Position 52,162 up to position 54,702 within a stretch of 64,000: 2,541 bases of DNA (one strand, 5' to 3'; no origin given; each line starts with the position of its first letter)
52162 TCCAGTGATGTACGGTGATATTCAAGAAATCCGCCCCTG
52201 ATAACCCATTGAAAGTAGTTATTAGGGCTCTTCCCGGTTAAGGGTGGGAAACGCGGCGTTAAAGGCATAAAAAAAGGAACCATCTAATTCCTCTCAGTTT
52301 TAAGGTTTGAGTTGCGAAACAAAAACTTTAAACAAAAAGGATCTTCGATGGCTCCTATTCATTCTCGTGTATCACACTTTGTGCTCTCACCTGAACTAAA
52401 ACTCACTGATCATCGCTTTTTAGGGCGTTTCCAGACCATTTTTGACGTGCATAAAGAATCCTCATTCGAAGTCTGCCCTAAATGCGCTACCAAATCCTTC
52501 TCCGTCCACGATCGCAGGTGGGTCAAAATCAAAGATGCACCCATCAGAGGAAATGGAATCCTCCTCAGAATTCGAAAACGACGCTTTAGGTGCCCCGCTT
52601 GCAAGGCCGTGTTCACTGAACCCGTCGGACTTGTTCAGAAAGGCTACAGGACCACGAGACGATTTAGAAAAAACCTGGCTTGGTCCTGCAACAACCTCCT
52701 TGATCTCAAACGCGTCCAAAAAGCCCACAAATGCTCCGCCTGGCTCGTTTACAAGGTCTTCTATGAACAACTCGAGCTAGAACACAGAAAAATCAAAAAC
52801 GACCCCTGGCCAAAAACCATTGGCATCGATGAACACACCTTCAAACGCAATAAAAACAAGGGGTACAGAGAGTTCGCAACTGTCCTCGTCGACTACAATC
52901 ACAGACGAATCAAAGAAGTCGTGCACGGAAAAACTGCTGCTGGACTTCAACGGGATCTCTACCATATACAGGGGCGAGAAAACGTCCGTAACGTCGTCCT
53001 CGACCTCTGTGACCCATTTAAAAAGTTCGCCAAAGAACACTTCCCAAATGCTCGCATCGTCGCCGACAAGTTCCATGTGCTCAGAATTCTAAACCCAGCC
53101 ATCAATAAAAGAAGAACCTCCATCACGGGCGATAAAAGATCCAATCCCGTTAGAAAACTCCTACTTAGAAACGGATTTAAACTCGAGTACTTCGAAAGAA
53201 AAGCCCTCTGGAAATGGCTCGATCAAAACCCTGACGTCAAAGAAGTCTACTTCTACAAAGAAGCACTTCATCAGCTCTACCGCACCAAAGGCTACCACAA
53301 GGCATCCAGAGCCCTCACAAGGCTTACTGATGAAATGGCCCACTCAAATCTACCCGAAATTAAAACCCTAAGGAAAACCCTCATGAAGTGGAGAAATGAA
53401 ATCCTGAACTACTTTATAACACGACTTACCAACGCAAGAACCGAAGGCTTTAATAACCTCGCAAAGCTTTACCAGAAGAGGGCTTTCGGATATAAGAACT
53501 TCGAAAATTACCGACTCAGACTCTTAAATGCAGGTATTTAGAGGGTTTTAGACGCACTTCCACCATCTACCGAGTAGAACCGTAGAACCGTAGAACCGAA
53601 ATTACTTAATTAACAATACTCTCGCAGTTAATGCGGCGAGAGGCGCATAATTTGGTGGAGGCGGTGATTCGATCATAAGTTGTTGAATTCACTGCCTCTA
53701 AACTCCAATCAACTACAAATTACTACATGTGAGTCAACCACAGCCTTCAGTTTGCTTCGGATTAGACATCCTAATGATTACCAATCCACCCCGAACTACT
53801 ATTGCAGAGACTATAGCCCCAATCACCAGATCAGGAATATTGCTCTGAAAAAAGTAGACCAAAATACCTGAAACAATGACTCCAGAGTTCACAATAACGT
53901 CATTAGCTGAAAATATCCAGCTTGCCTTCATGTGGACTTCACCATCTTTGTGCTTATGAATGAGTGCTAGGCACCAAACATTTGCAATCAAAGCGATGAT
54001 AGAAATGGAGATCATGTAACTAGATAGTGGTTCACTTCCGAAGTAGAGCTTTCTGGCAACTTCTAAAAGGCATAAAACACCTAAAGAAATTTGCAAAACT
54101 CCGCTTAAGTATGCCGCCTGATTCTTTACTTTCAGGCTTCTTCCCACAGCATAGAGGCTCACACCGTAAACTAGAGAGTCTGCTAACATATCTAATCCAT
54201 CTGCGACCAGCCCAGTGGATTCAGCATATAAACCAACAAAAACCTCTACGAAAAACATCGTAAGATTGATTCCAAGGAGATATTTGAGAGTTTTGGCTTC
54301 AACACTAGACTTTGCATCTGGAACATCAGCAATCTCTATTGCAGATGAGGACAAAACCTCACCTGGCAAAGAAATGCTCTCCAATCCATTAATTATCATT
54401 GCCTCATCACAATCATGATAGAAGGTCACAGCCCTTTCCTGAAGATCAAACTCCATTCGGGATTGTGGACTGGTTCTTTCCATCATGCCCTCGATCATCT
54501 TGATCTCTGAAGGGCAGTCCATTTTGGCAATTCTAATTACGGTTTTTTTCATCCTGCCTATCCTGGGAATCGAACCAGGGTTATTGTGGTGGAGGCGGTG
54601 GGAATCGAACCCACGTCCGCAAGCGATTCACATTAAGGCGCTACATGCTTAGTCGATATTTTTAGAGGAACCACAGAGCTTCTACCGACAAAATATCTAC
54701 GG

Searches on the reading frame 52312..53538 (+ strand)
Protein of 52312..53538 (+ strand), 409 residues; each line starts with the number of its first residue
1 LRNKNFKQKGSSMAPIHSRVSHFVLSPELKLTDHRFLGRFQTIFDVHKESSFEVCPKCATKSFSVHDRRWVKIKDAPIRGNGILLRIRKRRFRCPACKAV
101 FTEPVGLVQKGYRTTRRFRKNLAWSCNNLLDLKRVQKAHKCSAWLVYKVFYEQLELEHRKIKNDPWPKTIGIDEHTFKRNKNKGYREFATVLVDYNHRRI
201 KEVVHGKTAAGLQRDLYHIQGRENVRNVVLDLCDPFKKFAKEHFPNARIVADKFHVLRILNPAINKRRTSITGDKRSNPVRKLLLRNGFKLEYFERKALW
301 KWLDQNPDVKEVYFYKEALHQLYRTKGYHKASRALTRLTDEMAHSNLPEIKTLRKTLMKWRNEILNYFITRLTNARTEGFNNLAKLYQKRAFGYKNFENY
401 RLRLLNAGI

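Call 25: search_protein_families(library=pfam, proteins=[window:52312-53538:+], max_evalue=0.001)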
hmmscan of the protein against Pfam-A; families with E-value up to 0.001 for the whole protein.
window:52312-53538:+ (409 aa): 2 families
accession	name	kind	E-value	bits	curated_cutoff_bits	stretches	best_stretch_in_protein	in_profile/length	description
PF01610.23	DDE_Tnp_ISL3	-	1.2e-55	189.4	23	1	170-404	1-240/240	Transposase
PF14690.11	Zn_ribbon_ISL3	-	2.6e-13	50.6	25.5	1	54-97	4-47/47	zinc-finger of transposase IS204/IS1001/IS1096/IS1165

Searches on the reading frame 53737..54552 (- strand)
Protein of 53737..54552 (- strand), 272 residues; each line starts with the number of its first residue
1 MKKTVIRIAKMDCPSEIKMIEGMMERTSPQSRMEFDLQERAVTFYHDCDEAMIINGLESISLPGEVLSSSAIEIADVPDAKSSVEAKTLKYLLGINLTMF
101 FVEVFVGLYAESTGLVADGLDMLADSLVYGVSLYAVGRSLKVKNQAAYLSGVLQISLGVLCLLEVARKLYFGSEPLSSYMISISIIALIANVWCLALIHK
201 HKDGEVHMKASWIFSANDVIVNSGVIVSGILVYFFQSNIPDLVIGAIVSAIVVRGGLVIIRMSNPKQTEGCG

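Call 25: search_protein_families(library=pfam, proteins=[window:53737-54552:-], max_evalue=0.001)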
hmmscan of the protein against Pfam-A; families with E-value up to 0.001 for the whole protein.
window:53737-54552:- (272 aa): 1 family
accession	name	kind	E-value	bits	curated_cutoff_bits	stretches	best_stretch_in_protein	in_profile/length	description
PF01545.26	Cation_efflux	-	1.9e-16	60.9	26.6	1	92-261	4-191/198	Cation efflux family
